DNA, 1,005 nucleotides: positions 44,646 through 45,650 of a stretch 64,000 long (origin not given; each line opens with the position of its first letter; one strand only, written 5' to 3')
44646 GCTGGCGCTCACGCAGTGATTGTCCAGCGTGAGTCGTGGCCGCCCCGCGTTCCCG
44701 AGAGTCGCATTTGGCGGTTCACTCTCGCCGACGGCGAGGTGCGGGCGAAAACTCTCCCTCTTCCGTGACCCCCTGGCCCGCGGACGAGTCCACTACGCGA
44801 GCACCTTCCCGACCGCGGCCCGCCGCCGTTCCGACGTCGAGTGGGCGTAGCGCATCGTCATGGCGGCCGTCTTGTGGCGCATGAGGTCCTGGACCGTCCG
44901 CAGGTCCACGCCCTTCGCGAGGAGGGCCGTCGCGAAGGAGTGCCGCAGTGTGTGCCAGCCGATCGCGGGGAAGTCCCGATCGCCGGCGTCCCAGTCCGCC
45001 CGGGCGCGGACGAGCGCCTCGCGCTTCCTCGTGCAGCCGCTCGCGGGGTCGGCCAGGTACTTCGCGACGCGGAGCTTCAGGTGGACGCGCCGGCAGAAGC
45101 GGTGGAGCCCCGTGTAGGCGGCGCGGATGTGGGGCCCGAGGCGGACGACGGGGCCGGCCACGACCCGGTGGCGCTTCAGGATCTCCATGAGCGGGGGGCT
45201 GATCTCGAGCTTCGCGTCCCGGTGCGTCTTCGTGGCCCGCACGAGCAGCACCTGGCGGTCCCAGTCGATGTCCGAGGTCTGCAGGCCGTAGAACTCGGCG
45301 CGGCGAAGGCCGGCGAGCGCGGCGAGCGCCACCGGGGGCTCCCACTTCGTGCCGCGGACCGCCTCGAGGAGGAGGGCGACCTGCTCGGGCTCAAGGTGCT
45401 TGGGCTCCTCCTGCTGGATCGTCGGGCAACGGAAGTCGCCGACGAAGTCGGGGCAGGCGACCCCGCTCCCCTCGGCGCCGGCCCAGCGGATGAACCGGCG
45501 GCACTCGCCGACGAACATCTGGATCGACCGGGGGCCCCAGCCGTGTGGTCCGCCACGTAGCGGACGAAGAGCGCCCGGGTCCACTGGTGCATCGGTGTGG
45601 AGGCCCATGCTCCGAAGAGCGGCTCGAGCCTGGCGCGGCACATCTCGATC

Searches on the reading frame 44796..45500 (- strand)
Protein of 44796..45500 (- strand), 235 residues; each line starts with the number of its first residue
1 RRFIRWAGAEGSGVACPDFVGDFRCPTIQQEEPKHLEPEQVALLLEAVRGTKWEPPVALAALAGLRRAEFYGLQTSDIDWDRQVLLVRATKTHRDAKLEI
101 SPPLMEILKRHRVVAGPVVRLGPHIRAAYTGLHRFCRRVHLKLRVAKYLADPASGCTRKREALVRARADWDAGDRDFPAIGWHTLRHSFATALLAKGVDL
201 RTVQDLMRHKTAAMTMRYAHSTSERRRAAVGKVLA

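Call 49: search_protein_families(library=pfam, proteins=[window:44796-45500:-], max_evalue=0.01)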
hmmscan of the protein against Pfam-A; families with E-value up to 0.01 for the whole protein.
window:44796-45500:- (235 aa): 1 family
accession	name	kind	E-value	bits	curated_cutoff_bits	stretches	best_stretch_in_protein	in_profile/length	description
PF00589.27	Phage_integrase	-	1.5e-21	77.4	27.1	2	175-224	124-171/172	Phage integrase family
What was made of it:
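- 44793..45895 (-): Tyrosine integrase next to the tRNA. It is split over two reading frames, either by a real frameshift or by an assembly error. PF00589 E 1.5e-21 in the C-terminal part (call 49).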
